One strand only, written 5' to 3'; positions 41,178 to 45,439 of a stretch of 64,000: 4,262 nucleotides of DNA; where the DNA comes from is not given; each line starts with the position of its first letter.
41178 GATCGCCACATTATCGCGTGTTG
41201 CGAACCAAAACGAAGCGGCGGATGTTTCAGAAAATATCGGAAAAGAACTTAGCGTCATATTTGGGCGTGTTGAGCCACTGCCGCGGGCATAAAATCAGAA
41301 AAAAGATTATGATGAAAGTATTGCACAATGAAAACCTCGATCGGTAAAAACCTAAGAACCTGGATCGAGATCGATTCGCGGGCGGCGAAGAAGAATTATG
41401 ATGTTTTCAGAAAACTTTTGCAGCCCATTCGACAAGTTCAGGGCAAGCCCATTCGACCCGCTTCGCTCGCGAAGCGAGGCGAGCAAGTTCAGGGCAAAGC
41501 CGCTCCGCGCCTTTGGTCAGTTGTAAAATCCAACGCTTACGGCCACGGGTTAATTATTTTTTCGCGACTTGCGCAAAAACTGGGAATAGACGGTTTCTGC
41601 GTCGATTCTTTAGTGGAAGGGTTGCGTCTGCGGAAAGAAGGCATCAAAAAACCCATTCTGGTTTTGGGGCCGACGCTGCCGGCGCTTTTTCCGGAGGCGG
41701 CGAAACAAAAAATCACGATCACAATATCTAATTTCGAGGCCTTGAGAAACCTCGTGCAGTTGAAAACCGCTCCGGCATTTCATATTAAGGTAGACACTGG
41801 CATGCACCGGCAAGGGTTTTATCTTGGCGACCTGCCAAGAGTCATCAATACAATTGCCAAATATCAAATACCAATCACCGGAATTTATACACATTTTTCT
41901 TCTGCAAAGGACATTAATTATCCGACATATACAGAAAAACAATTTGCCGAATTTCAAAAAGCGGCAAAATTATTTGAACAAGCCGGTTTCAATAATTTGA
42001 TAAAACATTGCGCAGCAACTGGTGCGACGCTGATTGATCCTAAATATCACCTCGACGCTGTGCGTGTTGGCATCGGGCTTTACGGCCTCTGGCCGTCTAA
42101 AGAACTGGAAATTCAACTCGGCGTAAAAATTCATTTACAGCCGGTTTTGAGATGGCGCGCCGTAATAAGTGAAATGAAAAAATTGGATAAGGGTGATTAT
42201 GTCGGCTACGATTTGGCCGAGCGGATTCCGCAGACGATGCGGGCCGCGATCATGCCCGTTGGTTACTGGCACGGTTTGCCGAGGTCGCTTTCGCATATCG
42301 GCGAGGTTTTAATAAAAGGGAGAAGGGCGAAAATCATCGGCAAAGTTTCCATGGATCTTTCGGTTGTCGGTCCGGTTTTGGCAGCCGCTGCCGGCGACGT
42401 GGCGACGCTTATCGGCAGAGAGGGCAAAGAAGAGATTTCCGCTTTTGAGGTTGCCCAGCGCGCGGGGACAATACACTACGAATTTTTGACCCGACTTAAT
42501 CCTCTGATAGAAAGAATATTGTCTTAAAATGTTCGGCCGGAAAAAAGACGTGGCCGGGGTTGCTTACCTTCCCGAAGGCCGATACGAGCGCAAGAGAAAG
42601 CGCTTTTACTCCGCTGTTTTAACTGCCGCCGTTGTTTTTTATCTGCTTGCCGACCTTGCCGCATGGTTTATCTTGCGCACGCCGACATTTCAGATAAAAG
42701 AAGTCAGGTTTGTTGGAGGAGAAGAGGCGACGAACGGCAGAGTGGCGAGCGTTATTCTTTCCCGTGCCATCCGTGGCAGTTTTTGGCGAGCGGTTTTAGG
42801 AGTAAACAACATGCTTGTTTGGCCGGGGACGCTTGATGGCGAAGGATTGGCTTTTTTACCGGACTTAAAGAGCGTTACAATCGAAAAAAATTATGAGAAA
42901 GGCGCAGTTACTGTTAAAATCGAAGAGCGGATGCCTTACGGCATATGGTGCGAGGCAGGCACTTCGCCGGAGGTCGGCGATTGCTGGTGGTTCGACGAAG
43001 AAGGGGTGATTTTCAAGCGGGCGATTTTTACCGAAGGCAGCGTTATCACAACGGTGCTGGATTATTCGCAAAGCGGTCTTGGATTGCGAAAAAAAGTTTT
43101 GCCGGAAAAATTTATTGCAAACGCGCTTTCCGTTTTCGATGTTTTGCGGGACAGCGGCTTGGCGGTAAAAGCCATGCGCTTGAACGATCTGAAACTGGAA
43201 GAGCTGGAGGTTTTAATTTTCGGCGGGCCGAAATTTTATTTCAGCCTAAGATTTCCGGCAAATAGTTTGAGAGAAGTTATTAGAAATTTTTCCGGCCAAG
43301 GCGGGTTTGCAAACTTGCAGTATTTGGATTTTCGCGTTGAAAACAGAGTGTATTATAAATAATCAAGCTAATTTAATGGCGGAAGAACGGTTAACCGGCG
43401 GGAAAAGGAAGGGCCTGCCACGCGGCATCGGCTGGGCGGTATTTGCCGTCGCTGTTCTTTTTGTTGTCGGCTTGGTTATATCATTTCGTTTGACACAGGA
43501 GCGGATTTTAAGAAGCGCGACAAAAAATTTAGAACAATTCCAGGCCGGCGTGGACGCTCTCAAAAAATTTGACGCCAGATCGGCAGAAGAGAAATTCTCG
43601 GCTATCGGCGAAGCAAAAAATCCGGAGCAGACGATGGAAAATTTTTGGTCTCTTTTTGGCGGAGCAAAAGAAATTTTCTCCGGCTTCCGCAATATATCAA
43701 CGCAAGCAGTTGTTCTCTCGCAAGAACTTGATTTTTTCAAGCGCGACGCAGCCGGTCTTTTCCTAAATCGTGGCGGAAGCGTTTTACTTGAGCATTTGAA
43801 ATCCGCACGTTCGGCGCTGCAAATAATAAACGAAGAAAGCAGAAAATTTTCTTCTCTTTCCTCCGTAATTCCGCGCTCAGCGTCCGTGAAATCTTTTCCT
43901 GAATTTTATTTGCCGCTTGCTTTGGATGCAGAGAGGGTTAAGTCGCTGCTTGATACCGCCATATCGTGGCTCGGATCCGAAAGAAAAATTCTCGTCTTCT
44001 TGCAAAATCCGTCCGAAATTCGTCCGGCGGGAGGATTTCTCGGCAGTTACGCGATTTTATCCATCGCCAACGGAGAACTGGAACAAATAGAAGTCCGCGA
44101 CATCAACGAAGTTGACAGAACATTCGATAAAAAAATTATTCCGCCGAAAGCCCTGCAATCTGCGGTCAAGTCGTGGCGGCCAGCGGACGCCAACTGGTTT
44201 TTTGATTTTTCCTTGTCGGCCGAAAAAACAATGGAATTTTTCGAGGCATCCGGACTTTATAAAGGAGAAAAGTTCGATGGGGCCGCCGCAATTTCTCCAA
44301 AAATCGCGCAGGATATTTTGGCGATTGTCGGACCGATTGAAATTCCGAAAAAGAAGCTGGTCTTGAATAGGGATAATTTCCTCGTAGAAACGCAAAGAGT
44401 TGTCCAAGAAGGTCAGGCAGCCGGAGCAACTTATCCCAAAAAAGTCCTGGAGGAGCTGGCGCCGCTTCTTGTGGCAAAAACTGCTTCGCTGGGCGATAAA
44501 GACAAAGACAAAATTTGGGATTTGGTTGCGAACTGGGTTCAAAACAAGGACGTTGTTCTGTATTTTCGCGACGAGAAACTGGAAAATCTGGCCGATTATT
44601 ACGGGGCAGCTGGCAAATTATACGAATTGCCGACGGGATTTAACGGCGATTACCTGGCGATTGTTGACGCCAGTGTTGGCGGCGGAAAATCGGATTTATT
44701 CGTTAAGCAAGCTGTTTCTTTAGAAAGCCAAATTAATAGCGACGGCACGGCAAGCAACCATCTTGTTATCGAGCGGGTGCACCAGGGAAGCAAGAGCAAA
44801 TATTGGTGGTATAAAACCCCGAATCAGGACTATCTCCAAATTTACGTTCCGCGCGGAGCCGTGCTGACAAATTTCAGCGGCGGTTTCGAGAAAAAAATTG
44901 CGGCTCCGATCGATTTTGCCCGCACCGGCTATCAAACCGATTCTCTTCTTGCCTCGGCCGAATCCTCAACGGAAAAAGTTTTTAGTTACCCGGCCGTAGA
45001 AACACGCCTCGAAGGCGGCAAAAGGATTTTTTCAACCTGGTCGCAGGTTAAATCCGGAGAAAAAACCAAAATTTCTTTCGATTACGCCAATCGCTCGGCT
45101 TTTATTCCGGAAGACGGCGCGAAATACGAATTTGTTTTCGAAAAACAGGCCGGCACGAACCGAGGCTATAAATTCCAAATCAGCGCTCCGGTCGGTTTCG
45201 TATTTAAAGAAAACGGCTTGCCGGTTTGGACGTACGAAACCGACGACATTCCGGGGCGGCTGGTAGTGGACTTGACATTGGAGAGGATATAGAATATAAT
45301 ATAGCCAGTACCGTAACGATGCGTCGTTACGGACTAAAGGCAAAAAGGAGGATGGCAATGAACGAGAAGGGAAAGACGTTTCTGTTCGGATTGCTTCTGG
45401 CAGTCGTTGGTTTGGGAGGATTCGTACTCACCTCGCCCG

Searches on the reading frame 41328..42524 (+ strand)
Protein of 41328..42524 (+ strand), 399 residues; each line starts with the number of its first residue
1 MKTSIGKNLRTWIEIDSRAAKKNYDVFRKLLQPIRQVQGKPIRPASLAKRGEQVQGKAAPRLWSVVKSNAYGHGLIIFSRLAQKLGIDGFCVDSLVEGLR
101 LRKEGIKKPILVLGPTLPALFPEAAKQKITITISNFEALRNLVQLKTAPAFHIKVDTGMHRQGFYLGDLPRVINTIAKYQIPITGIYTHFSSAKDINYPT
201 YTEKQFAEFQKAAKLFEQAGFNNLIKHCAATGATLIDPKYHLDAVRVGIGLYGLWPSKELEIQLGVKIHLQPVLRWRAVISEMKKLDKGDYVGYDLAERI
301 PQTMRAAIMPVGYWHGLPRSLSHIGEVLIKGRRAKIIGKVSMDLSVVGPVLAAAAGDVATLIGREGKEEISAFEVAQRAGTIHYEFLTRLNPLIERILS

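Call 61: search_protein_families(library=pfam, proteins=[window:41328-42524:+], max_evalue=0.00001)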
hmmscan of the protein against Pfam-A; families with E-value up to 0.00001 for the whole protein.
window:41328-42524:+ (399 aa): 2 families
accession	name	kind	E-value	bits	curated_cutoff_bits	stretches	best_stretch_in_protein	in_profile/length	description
PF01168.26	Ala_racemase_N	-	1.1e-53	182.6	24.1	1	45-254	4-218/220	Alanine racemase, N-terminal domain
PF00842.27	Ala_racemase_C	-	6.5e-32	110.2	25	1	273-397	1-126/127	Alanine racemase, C-terminal domain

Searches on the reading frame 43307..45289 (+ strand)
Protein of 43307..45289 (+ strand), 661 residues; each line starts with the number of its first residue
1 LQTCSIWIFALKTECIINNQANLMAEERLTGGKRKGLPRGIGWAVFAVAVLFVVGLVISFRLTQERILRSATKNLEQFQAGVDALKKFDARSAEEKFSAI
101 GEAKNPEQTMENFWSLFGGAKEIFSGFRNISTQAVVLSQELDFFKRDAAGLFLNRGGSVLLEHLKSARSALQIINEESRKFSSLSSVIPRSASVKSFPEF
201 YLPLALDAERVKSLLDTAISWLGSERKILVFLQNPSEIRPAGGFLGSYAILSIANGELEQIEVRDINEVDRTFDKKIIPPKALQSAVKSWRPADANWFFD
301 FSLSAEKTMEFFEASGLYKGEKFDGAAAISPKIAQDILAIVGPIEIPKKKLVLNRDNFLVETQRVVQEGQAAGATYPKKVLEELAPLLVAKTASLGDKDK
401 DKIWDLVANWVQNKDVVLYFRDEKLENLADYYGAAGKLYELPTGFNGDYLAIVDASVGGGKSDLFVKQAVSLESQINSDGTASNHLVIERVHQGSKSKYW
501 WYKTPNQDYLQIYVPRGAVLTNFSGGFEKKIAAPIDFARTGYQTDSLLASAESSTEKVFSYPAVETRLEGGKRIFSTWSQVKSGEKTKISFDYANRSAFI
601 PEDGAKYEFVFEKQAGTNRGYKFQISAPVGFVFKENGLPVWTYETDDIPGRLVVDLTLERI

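Call 60: search_protein_families(library=pfam, proteins=[window:43307-45289:+], max_evalue=0.00001)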
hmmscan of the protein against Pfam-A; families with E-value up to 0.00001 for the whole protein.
window:43307-45289:+ (661 aa): 1 family
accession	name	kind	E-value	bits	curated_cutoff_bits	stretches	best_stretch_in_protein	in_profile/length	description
PF13196.11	DUF4012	-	1e-19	71.9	28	1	225-360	3-137/144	Protein of unknown function (DUF4012)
